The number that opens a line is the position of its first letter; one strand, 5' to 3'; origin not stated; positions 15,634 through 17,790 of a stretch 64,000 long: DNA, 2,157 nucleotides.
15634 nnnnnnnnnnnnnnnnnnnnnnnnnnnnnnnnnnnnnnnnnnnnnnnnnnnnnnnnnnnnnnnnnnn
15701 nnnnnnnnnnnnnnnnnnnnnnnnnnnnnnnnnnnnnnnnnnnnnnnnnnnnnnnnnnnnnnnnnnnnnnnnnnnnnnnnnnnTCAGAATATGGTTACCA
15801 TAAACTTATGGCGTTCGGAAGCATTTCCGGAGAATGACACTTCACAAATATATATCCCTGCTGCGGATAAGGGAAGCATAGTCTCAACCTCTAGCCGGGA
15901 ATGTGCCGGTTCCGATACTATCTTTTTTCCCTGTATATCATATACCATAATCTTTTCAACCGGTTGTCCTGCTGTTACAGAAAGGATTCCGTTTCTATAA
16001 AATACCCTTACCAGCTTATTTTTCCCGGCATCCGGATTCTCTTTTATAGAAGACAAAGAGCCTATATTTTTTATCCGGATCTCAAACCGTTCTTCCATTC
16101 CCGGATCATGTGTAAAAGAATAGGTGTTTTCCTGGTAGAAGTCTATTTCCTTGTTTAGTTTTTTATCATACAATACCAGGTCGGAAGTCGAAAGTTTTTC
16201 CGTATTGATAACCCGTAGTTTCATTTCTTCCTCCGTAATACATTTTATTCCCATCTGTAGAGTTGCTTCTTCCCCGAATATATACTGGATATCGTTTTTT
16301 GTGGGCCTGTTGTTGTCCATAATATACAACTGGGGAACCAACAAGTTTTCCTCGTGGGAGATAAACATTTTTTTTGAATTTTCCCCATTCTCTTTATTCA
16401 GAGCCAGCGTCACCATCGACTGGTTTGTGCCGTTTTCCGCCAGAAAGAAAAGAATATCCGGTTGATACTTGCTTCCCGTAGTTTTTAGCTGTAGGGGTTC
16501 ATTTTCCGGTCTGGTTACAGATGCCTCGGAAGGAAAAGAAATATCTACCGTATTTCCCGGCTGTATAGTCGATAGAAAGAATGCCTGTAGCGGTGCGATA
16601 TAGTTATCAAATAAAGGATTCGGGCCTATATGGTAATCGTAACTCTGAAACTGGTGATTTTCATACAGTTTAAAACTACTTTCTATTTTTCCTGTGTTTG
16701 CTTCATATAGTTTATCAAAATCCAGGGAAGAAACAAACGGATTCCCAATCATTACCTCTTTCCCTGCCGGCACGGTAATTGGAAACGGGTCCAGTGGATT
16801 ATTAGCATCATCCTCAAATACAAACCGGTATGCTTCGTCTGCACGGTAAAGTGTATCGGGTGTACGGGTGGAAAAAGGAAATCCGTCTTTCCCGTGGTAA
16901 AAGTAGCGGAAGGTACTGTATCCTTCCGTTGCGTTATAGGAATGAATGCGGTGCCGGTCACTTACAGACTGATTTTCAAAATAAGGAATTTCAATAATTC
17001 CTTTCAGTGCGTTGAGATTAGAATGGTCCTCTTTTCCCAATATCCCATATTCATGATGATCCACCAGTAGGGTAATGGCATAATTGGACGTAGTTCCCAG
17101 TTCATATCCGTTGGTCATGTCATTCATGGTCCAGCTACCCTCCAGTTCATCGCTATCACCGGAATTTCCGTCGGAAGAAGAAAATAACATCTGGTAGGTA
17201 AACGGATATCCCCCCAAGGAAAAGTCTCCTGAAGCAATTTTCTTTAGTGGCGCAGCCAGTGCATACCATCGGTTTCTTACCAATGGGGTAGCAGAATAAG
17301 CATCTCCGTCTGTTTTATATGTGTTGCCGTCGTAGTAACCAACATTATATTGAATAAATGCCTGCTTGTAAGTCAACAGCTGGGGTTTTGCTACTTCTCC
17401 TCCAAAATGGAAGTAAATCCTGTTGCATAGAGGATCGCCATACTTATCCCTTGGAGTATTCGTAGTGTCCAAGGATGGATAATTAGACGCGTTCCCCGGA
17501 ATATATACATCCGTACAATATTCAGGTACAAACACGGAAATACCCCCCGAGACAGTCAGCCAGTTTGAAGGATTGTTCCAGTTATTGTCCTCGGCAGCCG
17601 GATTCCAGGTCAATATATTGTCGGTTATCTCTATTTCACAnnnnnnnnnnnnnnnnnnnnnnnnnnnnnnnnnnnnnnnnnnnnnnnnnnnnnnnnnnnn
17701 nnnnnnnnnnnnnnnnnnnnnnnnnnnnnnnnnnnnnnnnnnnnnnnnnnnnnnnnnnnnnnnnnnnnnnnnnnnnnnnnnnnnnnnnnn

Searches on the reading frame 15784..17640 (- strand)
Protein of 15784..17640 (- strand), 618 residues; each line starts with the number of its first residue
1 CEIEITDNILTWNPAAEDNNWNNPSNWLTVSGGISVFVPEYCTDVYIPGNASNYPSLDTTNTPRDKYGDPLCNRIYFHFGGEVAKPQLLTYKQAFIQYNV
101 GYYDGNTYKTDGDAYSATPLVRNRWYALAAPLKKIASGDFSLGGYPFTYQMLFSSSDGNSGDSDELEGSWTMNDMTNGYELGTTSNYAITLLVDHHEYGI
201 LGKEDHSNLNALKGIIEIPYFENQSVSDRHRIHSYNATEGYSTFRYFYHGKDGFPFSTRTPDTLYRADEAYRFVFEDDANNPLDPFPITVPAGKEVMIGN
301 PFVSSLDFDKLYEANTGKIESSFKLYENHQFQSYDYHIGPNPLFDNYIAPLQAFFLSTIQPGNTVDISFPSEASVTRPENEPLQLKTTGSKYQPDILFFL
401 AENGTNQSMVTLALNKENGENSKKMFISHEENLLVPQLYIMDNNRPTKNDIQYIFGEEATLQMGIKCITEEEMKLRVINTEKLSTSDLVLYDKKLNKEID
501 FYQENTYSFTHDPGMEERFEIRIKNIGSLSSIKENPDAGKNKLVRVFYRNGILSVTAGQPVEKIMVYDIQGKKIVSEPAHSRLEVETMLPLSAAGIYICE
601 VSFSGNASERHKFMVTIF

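Call 28: find_related_loci(query=A3, collection=metagenome_contigs, flank=8000)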
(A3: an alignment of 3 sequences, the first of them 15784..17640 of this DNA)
Query A3 (618 aa) in metagenome_contigs; peptide patterns used: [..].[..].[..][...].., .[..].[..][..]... (x = any residue, [..] = any of these).
420 stretches matched a pattern; 28 encode a relative of the query (tblastn E <= 1e-3); 28 distinct loci.
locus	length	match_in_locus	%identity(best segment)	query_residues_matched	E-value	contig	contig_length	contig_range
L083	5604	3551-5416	39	2-615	9e-114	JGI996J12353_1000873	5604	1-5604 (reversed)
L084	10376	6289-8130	28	13-574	1e-52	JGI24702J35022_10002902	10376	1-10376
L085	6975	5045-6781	25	5-602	6e-39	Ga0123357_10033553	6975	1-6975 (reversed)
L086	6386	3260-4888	25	9-574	2e-34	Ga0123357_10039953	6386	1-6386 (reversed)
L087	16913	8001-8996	31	20-320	3e-34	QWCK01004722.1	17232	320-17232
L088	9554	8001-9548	26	2-522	6e-34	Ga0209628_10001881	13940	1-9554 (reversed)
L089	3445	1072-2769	25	18-601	8e-34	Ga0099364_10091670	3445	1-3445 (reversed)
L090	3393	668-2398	24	5-602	7e-32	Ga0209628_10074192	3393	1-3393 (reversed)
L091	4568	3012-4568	26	11-577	9e-31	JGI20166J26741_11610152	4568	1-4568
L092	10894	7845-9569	25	1-606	5e-30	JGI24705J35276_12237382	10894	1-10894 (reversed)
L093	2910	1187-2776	24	32-601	2e-29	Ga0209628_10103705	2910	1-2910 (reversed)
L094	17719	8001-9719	24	10-608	8e-26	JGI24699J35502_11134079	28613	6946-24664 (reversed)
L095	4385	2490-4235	25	38-605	1e-24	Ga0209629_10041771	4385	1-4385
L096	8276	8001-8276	48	5-95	4e-20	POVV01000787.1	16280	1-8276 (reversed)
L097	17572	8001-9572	25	8-574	3e-38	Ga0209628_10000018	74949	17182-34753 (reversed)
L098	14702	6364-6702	38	9-140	9e-19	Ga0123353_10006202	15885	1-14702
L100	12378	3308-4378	23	18-412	1e-13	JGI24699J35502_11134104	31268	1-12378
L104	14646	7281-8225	21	265-576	8e-7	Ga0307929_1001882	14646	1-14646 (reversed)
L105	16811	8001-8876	21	297-614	3e-6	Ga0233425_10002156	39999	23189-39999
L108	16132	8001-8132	41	15-65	2e-5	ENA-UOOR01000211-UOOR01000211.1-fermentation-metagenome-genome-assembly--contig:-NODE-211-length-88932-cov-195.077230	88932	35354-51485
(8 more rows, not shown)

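Call 37: search_protein_families(library=ncbifam, proteins=[L090:2578-2919:+, L097:9708-10031:+, L084:8428-8766:+, L089:2919-3248:+, L100:6360-6743:+, L094:10730-11080:+], max_evalue=10)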
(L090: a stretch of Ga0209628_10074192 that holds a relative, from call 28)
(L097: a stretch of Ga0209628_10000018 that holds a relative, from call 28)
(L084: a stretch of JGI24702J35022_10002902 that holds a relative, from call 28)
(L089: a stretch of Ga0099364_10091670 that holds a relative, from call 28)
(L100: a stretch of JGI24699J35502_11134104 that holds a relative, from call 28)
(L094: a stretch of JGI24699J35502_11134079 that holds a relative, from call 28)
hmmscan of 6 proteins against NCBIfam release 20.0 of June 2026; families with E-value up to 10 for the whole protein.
L090:2578-2919:+ (113 aa): 0 families

L097:9708-10031:+ (107 aa): 0 families

L084:8428-8766:+ (112 aa): 1 family
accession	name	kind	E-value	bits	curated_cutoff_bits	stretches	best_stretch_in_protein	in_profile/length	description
NF052644.1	T9SS_DNase_Rie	equivalog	0.018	14.4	260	1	3-60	1-58/251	T9SS-dependent surface endonuclease, AS87_RS02955 family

L089:2919-3248:+ (109 aa): 2 families
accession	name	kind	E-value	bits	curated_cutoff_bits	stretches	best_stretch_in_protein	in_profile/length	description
NF046080.1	PID_CTERM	domain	0.17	11.8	26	1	83-97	5-19/25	PID-CTERM protein-sorting domain-containing protein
NF010214.0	PRK13678.1-1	equivalog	0.19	12.1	98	1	64-89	66-92/102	hypothetical protein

L100:6360-6743:+ (127 aa): 0 families

L094:10730-11080:+ (116 aa): 0 families

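Call 44: search_protein_families(library=ncbifam, proteins=[L104:8406-8642:+, L105:8905-9135:+, L108:9486-9746:+, L098:4303-4713:+], max_evalue=10)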
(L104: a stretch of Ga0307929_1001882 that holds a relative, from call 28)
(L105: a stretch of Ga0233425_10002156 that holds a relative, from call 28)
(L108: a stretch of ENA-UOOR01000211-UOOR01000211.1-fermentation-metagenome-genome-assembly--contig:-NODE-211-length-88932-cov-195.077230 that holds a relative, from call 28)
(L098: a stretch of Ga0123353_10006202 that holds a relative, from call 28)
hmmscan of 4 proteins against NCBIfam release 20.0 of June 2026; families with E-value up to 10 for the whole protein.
L104:8406-8642:+ (78 aa): 1 family
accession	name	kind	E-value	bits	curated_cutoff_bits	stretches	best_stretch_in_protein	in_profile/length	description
NF046080.1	PID_CTERM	domain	0.00013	21.8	26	1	49-70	2-23/25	PID-CTERM protein-sorting domain-containing protein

L105:8905-9135:+ (76 aa): 1 family
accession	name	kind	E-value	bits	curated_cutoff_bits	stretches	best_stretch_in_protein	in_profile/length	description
NF046080.1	PID_CTERM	domain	8.6e-05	22.3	26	1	46-68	2-24/25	PID-CTERM protein-sorting domain-containing protein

L108:9486-9746:+ (86 aa): 1 family
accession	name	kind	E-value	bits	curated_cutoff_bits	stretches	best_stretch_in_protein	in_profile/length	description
NF007769.1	PRK10455.1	equivalog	0.23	11.7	174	1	5-45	2-42/160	ATP-independent periplasmic protein-refolding chaperone Spy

L098:4303-4713:+ (136 aa): 0 families
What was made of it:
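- On PID-CTERM (NF046080 / PF28310): The intermediates scored 11.8 bits (L089), 21.8 (L104) and 22.3 (L105) (calls 37, 44).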

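Call 45: search_protein_families(library=pfam, proteins=[L104:8406-8642:+, L105:8905-9135:+, L108:9486-9746:+, L098:4303-4713:+, L097:9708-10031:+, L090:2578-2919:+, L089:2919-3248:+, L084:8428-8766:+, L100:6360-6743:+], max_evalue=10)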
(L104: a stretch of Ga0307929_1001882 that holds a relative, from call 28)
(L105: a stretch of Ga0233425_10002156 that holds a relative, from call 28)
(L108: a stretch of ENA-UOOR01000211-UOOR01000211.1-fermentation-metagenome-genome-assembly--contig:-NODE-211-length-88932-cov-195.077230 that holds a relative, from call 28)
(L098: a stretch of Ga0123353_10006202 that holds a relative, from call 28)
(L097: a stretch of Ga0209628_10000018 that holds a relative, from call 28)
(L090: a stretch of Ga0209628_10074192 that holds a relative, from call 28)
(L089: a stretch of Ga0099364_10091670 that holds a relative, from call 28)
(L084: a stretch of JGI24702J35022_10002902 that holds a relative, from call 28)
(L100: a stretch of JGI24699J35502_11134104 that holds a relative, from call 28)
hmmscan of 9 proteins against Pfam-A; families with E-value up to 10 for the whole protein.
L104:8406-8642:+ (78 aa): 0 families

L105:8905-9135:+ (76 aa): 0 families

L108:9486-9746:+ (86 aa): 0 families

L098:4303-4713:+ (136 aa): 0 families

L097:9708-10031:+ (107 aa): 0 families

L090:2578-2919:+ (113 aa): 1 family
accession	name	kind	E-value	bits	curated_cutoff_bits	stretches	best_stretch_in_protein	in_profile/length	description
PF07465.18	PsaM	-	3.7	7.8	21.1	1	5-15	6-16/29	Photosystem I protein M (PsaM)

L089:2919-3248:+ (109 aa): 1 family
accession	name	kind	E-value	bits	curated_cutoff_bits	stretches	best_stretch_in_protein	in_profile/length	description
PF02439.20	Adeno_E3_CR2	-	0.11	12.8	36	1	78-105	9-34/38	Adenovirus E3 region protein CR2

L084:8428-8766:+ (112 aa): 1 family
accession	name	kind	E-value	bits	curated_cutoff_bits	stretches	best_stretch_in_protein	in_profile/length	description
PF25184.1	YxzE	-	0.00019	22.8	40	2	8-78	4-63/65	YxzE-like putative bacteriocin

L100:6360-6743:+ (127 aa): 1 family
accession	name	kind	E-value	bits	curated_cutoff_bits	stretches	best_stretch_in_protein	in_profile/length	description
PF22865.1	MgtS-like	-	0.16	12.3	27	1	100-115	13-28/31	Small protein MgtS-like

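Call 48: search_protein_families(library=ncbifam, proteins=[L087:15231-15863:-, L097:1776-2393:-, L097:2397-3023:-, L097:3695-4891:-, L100:8931-10160:+, L084:2-1687:-, L092:820-2556:+, L094:814-3057:+], max_evalue=0.01)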
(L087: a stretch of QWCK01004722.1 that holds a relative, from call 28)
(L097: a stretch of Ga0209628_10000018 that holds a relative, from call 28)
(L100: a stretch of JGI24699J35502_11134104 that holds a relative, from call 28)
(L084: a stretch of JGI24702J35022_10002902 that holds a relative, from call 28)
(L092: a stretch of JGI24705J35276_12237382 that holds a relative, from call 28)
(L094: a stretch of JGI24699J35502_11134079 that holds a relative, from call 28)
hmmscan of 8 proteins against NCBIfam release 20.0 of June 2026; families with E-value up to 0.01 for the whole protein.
L087:15231-15863:- (210 aa): 5 families
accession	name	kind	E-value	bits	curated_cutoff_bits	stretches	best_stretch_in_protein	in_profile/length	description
TIGR00427.1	TIGR00427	subfamily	3.6e-23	82.4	99.2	1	17-198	4-199/201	NAAT family transporter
NF008320.0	PRK11111.1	equivalog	4.1e-18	65.5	216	1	14-201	5-207/215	YchE family NAAT transporter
NF008010.0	PRK10739.1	equivalog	5.2e-17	62.5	215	1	21-201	5-192/197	YhgN family NAAT transporter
NF008228.0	PRK10995.1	equivalog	2e-09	37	162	1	55-200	47-213/223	MarC family NAAT transporter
NF033767.0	exosort_XrtS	exception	0.0086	16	145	0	84-193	42-144/155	exosortase S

L097:1776-2393:- (205 aa): 11 families
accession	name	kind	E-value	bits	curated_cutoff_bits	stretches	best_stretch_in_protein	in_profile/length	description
TIGR01940.1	nqrE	equivalog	4.6e-91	304.6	247.55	1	4-204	3-200/200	NADH:ubiquinone reductase (Na(+)-transporting) subunit E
NF002200.0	PRK01061.1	equivalog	2.7e-75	253.2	351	1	4-205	11-211/250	Na(+)-translocating NADH-quinone reductase subunit E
NF009108.0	PRK12456.1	equivalog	6.2e-62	209.3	398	1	4-204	5-198/199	Na(+)-translocating NADH-quinone reductase subunit E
TIGR01943.1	rnfA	subfamily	7.2e-55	186.4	229.3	1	3-203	2-189/190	RnfABCDGE type electron transport complex subunit A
NF003481.0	PRK05151.1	equivalog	4.1e-46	157.6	240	1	1-203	1-190/193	electron transport complex subunit RsxA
NF041835.1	rnfA_Methano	equivalog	2.9e-43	148.6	300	1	4-200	6-189/195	Rnf electron transport complex subunit RnfA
NF009070.0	PRK12405.1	subfamily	6.4e-27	94.2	184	2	87-171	70-152/231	electron transport complex subunit RsxE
TIGR01948.1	rnfE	subfamily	6.5e-25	87.8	213.4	2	88-172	67-149/196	RnfABCDGE type electron transport complex subunit E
NF041839.1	rnfE_Methano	equivalog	7.9e-25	87.9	350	1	4-176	2-155/203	Rnf electron transport complex subunit RnfE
NF006777.0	PRK09292.1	equivalog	3.2e-15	56.4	235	2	86-171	72-155/209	NADH:ubiquinone reductase (Na(+)-transporting) subunit D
TIGR01939.1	nqrD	equivalog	1.1e-13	51.5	244.85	2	86-172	71-155/207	NADH:ubiquinone reductase (Na(+)-transporting) subunit D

L097:2397-3023:- (208 aa): 11 families
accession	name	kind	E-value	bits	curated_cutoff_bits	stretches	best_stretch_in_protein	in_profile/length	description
NF006777.0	PRK09292.1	equivalog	1.9e-93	312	235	1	3-208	3-208/209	NADH:ubiquinone reductase (Na(+)-transporting) subunit D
TIGR01939.1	nqrD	equivalog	8.9e-93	309.8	244.85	1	5-207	4-207/207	NADH:ubiquinone reductase (Na(+)-transporting) subunit D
NF009070.0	PRK12405.1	subfamily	4.2e-54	183.2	184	1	6-206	3-211/231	electron transport complex subunit RsxE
TIGR01948.1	rnfE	subfamily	7e-51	172.6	213.4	1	13-203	6-195/196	RnfABCDGE type electron transport complex subunit E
NF041839.1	rnfE_Methano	equivalog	1.2e-41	142.8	350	1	15-200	10-193/203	Rnf electron transport complex subunit RnfE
TIGR01943.1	rnfA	subfamily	3e-19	70.2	229.3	1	9-155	5-157/190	RnfABCDGE type electron transport complex subunit A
NF041835.1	rnfA_Methano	equivalog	1.8e-14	54.6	300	1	9-153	8-158/195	Rnf electron transport complex subunit RnfA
NF003481.0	PRK05151.1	equivalog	2.6e-13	50.6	240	1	10-156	7-159/193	electron transport complex subunit RsxA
TIGR01940.1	nqrE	equivalog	2.4e-09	37.8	247.55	1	20-186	16-194/200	NADH:ubiquinone reductase (Na(+)-transporting) subunit E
NF002200.0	PRK01061.1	equivalog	2.1e-07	30.8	351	1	70-156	91-178/250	Na(+)-translocating NADH-quinone reductase subunit E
NF009108.0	PRK12456.1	equivalog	1.5e-05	25.2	398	1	10-181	8-187/199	Na(+)-translocating NADH-quinone reductase subunit E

L097:3695-4891:- (398 aa): 6 families
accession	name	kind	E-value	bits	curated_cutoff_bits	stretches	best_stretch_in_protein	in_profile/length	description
NF003756.0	PRK05349.1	equivalog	1.7e-159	531.1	414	1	3-395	2-405/406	NADH:ubiquinone reductase (Na(+)-transporting) subunit B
TIGR01937.1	nqrB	equivalog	1.6e-151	504.9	349.9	2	87-390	107-413/413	NADH:ubiquinone reductase (Na(+)-transporting) subunit B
NF002181.0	PRK01024.1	equivalog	6.6e-92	308.8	792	3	244-390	346-502/503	Na(+)-transporting NADH-quinone reductase subunit B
TIGR01946.1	rnfD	subfamily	2.5e-61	207.9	207.05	1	92-382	28-320/327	RnfABCDGE type electron transport complex subunit D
NF002011.0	PRK00816.1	equivalog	4e-40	138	415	2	212-382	179-342/352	electron transport complex subunit RsxD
NF041838.1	rnfD_Methano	equivalog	4.4e-26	91.9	400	2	244-382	148-280/285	Rnf electron transport complex subunit RnfD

L100:8931-10160:+ (409 aa): 22 families
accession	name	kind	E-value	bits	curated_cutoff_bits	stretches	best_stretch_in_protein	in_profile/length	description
TIGR00895.1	2A0115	subfamily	5.6e-20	71.6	418.55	2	207-395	7-197/398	aromatic acid/H+ symport family MFS transporter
TIGR00881.1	2A0104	subfamily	3.5e-14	52.6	407.75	1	36-372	16-377/379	phosphoglycerate transporter protein PgtP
NF008586.0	PRK11551.1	equivalog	1.6e-13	50.4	410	2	213-393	10-193/406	3-(3-hydroxy-phenyl)propionate transporter MhpT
TIGR00886.1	2A0108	subfamily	1.8e-11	43.7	311.7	1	37-358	23-368/368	NarK family nitrate/nitrite MFS transporter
TIGR00883.1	2A0106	subfamily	6.2e-11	42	443.45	1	127-338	121-350/400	metabolite/H+ symporter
TIGR00899.1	2A0120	subfamily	7.3e-11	41.8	522.3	1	20-387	5-369/375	sugar efflux transporter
TIGR00880.1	2_A_01_02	superfamily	8.1e-10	39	131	2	58-184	6-131/141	multidrug resistance protein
NF008654.0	PRK11652.1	equivalog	1.4e-08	34.1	479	2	33-224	27-218/397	multidrug efflux MFS transporter EmrD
NF053517.1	HbztTptrPcaK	equivalog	2.6e-08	33.3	770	1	218-394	19-198/437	4-hydroxybenzoate transporter PcaK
TIGR00898.1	2A0119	subfamily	5.8e-08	31.9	550.75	1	263-368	135-241/506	cation transport protein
TIGR00893.1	2A0114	subfamily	1.4e-07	30.8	395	1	39-390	18-397/399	D-galactonate transporter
NF007498.0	PRK10091.1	equivalog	2.6e-07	29.9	499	1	15-317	3-299/390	MFS transporter AraJ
TIGR00890.1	2A0111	subfamily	6.9e-07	28.5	374.85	1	39-383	27-373/377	oxalate/formate antiport family MFS transporter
NF012190.1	tet_MFS_B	exception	1.4e-06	27.5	850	1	28-232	15-222/400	tetracycline efflux MFS transporter Tet(B)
NF003024.0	PRK03893.1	subfamily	3e-06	26.3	604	1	215-360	273-418/497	sialate:H+ symport family MFS transporter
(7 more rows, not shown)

L084:2-1687:- (562 aa): 0 families

L092:820-2556:+ (578 aa): 190 families (the best 25 are shown)
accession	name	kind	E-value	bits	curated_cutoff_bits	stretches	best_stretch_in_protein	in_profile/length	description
TIGR02203.1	MsbA_lipidA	equivalog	3.7e-65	220.5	602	1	69-576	49-545/572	lipid A export permease/ATP-binding protein MsbA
TIGR03375.1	type_I_sec_LssB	subfamily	5.2e-62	210.1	693.1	1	168-576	280-678/696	type I secretion system permease/ATPase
TIGR02857.1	CydD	equivalog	2.8e-61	208.1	435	1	305-572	277-529/529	thiol reductant ABC exporter subunit CydD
NF050066.1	LPSTprtrPglK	equivalog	1.1e-59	202.3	1000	1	274-574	275-557/558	BC-type lipopolysaccharide transporter PglK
NF045513.1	HepA_fam_ABC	equivalog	2e-58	198.3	725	1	99-576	110-585/610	heterocyst formation ABC transporter subunit HepA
TIGR02204.1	MsbA_rel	hypoth_equivalog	9e-54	183.1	780.4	1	312-576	298-551/576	ABC transporter, permease/ATP-binding protein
TIGR03796.1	NHLM_micro_ABC1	equivalog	5.6e-53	180.2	853.3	1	70-576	189-688/710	NHLP family bacteriocin export ABC transporter peptidase/permease/ATPase subunit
TIGR01846.1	type_I_sec_HlyB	subfamily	1.1e-49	169.3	725.55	1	82-575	186-667/694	type I secretion system permease/ATPase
NF052233.1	CphA_assoc_ABC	equivalog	1.7e-49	168.9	880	1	159-576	314-719/766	cyanophycin metabolism-associated ABC transporter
TIGR03797.1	NHLM_micro_ABC2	equivalog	1.5e-47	162.5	709.4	1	125-574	226-659/686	NHLP bacteriocin export ABC transporter permease/ATPase subunit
TIGR01842.1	type_I_sec_PrtD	subfamily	5.4e-47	160.5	510.15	1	299-572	268-526/544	type I secretion system permease/ATPase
TIGR02868.1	CydC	equivalog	1.1e-46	159.6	329.05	1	306-559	288-529/530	thiol reductant ABC exporter subunit CydC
NF008364.0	PRK11160.1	equivalog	4.3e-46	157.7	630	1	176-576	161-551/575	heme ABC transporter ATP-binding protein/permease CydC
TIGR00958.1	3a01208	subfamily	3e-45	154.7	874.6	1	347-575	470-689/711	antigen peptide transporter 2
NF008381.0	PRK11176.1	equivalog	1.2e-43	149.4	867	1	353-573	339-552/582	lipid A ABC transporter ATP-binding protein/permease MsbA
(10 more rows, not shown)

L094:814-3057:+ (747 aa): 42 families (the best 25 are shown)
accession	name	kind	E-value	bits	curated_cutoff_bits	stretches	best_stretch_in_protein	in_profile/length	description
NF007952.0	PRK10671.1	equivalog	3.5e-194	647.4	1316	1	8-739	99-836/838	copper-exporting P-type ATPase CopA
TIGR01525.1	ATPase-IB_hvy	subfamily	7.5e-191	635.8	346.25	1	173-734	1-560/560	heavy metal translocating P-type ATPase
TIGR01511.1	ATPase-IB1_Cu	subfamily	1.8e-189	631.1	397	1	155-735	2-542/542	copper-translocating P-type ATPase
TIGR01512.1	ATPase-IB2_Cd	subfamily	2.1e-128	429.1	313.5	1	209-735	19-493/494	cadmium family heavy metal-translocating P-type ATPase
NF008262.1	PRK11033.1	equivalog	1.1e-126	424.2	1005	2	210-738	197-731/731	zinc/cadmium/mercury/lead-transporting ATPase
NF033775.1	P_type_ZntA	exception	2e-114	383.5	1240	2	210-736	202-730/732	Zn(II)/Cd(II)/Pb(II) translocating P-type ATPase ZntA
TIGR01494.1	ATPase_P-type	subfamily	6.5e-100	334.8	62.3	1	213-705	1-466/478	HAD-IC family P-type ATPase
TIGR01497.1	kdpB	equivalog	1e-66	225.4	527.9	1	168-678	30-567/675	potassium-transporting ATPase subunit KdpB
TIGR01647.1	ATPase-IIIA_H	equivalog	2.6e-56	191.3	615.5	3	208-470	55-324/755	plasma-membrane proton-efflux P-type ATPase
NF010609.0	PRK14010.1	equivalog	4e-55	187.2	1323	2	531-678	415-562/673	K(+)-transporting ATPase subunit B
TIGR01517.1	ATPase-IIB_Ca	equivalog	2.5e-39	135.2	507.05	2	550-696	537-704/882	calcium-translocating P-type ATPase, PMCA-type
TIGR01106.1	ATPase-IIC_X-K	subfamily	4e-38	130.9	946.1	3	184-474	83-379/997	Na,H/K antiporter P-type ATPase subunit alpha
TIGR01522.1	ATPase-IIA2_Ca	equivalog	1.2e-37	129.2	798.3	3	598-692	566-661/854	calcium-transporting P-type ATPase, PMR1-type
TIGR01116.1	ATPase-IIA1_Ca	equivalog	2.1e-35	122.1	703.4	2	548-689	457-613/799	calcium-translocating P-type ATPase, SERCA-type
TIGR01657.1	P-ATPase-V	hypoth_equivalog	1.2e-34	119.1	618.25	4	598-647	781-830/1055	ATP13A2 family polyamine export P-type ATPase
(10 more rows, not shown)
